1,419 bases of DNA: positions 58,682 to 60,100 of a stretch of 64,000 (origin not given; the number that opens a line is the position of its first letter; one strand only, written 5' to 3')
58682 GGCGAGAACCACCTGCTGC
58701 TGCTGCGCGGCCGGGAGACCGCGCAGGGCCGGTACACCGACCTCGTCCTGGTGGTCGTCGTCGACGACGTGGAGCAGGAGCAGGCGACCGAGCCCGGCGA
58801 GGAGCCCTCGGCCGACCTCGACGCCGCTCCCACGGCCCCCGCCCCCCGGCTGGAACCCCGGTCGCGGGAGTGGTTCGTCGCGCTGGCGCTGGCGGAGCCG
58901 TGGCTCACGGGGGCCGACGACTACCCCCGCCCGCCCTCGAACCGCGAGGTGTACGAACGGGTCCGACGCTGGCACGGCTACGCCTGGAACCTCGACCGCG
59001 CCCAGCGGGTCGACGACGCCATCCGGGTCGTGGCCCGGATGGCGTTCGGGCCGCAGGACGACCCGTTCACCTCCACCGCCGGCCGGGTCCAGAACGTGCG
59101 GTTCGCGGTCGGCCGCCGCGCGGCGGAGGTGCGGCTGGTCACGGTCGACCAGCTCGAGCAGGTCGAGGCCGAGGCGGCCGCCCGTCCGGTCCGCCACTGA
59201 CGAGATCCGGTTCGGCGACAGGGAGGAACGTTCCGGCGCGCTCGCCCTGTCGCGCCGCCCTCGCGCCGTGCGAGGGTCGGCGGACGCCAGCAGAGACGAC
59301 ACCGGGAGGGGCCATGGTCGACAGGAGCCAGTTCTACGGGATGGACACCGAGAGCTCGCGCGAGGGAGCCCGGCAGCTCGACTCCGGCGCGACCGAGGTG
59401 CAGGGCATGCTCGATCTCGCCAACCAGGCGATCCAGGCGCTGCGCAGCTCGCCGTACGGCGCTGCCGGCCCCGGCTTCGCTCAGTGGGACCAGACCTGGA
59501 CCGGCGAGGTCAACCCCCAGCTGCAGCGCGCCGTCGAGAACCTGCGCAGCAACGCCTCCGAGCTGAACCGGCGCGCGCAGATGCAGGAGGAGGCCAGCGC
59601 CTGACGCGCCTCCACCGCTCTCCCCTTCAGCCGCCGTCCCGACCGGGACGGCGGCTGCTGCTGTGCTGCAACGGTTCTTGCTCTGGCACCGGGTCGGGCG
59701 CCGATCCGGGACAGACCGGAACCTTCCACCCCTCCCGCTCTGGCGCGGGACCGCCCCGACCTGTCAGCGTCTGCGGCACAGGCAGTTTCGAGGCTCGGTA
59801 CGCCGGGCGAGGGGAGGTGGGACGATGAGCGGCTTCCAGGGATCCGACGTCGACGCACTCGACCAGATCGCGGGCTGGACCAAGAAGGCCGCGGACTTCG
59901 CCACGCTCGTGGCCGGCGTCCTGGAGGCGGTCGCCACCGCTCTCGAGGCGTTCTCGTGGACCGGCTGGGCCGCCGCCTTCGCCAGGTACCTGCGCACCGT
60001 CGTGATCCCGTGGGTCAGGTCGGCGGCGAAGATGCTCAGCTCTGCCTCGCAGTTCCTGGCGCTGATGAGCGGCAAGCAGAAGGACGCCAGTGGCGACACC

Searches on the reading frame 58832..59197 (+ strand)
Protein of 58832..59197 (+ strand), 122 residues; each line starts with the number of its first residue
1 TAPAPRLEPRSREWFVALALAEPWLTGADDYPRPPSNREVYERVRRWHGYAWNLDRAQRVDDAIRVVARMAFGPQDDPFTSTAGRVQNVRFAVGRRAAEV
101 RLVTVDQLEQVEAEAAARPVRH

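Call 63: predict_structure(alignment_id=A3)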
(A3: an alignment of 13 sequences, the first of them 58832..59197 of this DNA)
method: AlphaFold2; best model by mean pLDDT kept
length: 122 residues; sequences in the alignment: 13
mean_pLDDT: 84.5   pTM: 0.82
mean pLDDT of the five models: 84.5, 84.0, 82.0, 45.7, 42.9
residues with pLDDT >= 90: 62; 70-90: 42; 50-70: 16; < 50: 2
segments of 3 or more residues with pLDDT < 50: none
pLDDT, mean of each block of 10 residues (from residue 1): 77 95 81 84 89 80 93 85 66 91 94 87 47
secondary structure, 60 per line:
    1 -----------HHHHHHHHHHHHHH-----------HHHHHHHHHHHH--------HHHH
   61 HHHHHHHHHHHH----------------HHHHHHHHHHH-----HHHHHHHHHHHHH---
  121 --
elements in order: H12-25 H37-48 H57-72 H89-99 H105-117

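Call 66: fold_search(model_id=the predicted structure, library=pdb)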
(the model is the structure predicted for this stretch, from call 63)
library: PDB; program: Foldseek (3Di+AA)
matches with E <= 10: 60; with E <= 0.001: 0
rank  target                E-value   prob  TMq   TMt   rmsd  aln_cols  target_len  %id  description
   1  6u65_C                4.3e+00  0.03  0.21  0.18  13.7       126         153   17  Mcl-1 bound to compound 19 (released 2020-03-04)
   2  8a0c_B                4.3e+00  0.03  0.16  0.04  11.5       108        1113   17  Capsular polysaccharide synthesis multienzyme in complex with CMP (released 2023-04-26)
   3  5c6h_E                4.5e+00  0.04  0.21  0.20  15.2       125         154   16  Mcl-1 complexed with Mule (released 2016-08-03)
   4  2mhs_MODEL_1_A        4.5e+00  0.04  0.21  0.18  15.4       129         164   16  NMR Structure of human Mcl-1 (released 2014-05-14)
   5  6ext                  4.8e+00  0.07  0.27  0.29  13.1       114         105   11  Crystal structure of the DNA binding domain of fission yeast Sap1 (released 2018-11-28)
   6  4ifg                  4.8e+00  0.05  0.24  0.10  11.4       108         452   11  Crystal structure of TgCDPK1 with inhibitor bound (released 2014-04-16)
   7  3kav_D                4.8e+00  0.04  0.20  0.23  11.0        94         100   17  Crystal Structure of THE MUTANT (L80M) PA2107 PROTEIN from Pseudomonas aeruginosa, Northeast Structural Genomics Conso (released 2009-10-27)
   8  8a0m_B                4.8e+00  0.03  0.16  0.05  11.6       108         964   17  Capsular polysaccharide synthesis multienzyme in complex with capsular polymer fragment (released 2023-04-26)
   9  5jdk                  5.0e+00  0.08  0.29  0.32  12.5       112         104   12  Crystal structure of the DNA binding domain of Sap1 in fission yeast S.pombe (released 2017-02-22)
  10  2of7                  5.6e+00  0.03  0.21  0.15  15.7       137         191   13  Structural Genomics, the crystal structure of a tetR-family transcriptional regulator from Streptomyces coelicolor A3 (released 2007-01-30)
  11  9i1l_B                5.6e+00  0.03  0.14  0.11  10.3        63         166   13  Crystal structure of Kalirin/Rac1 in complex with RS-009 (released 2026-01-28)
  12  2hcn                  5.6e+00  0.01  0.15  0.05  17.2       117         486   14  Crystal structure of RNA dependent RNA polymerase domain from west nile virus (released 2007-02-06)
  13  5w9e                  6.2e+00  0.05  0.26  0.10  10.2       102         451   15  Toxoplasma Gondii CDPK1 in complex with inhibitor GXJ-186 (released 2017-08-02)
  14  5fdr_B                6.2e+00  0.02  0.19  0.16  14.6       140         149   14  Mcl-1 complexed with small molecule inhibitor (released 2016-03-02)
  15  3umg_G                6.9e+00  0.06  0.25  0.15   5.2        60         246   17  Crystal Structure of the Defluorinating L-2-Haloacid Dehalogenase Rha0230 (released 2012-11-14)
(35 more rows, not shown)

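Call 75: search_protein_families(library=pfam, alignment_id=A3, max_evalue=10)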
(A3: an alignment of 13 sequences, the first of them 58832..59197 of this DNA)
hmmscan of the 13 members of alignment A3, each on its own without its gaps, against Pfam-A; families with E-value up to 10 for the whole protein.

A. member 1, window:58832-59197:+ (122 aa): 0 families

B. families by the number of members that match (of 13 scanned): 1 family
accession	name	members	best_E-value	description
PF13428.12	TPR_14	2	0.0042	Tetratricopeptide repeat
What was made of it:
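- Tried and rejected: A weak-hit Pfam scan of 13 members gave nothing (call 75).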

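Call 90: search_protein_representatives(alignment_id=A3)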
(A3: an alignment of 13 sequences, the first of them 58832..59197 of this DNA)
Query: 13 sequences, 120 profile positions. Proteins with E-value up to 0.001 (for the whole library): 31; up to 1e-10: 26; up to 1e-30: 13. The best 31 are listed.
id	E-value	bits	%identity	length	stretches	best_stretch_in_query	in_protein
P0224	2.5e-58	211.7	-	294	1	5-118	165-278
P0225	4.5e-57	207.6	-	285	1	1-118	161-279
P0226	8.3e-57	206.8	-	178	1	1-117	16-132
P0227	4.6e-56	204.4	-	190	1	1-118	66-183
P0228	2.1e-49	182.9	-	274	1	1-97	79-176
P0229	1.5e-48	180.1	-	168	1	15-106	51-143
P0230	1.6e-47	176.8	-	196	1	1-116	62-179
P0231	1.6e-44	167.1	-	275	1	5-118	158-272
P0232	1.1e-43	164.4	-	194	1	2-119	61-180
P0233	1.0e-36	141.9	-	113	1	1-71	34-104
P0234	2.6e-36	140.6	-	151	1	7-115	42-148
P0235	4.5e-33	130.2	-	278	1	1-119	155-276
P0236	7.2e-31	123.0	-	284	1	8-119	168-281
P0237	7.1e-28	113.4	-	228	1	42-118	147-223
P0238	1.1e-26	109.5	-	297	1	1-117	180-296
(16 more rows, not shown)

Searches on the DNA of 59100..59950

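Call 72: search_rna_families(source=window, start=59100, end=59950, threshold=evalue, max_evalue=1)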
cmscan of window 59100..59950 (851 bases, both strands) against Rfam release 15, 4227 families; matches with E-value up to 1: 1.
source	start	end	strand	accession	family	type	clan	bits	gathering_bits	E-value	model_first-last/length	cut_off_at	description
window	59439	59465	-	RF01340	CRISPR-DR29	Gene; CRISPR;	-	17.9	39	0.83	1-37/37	no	CRISPR RNA direct repeat element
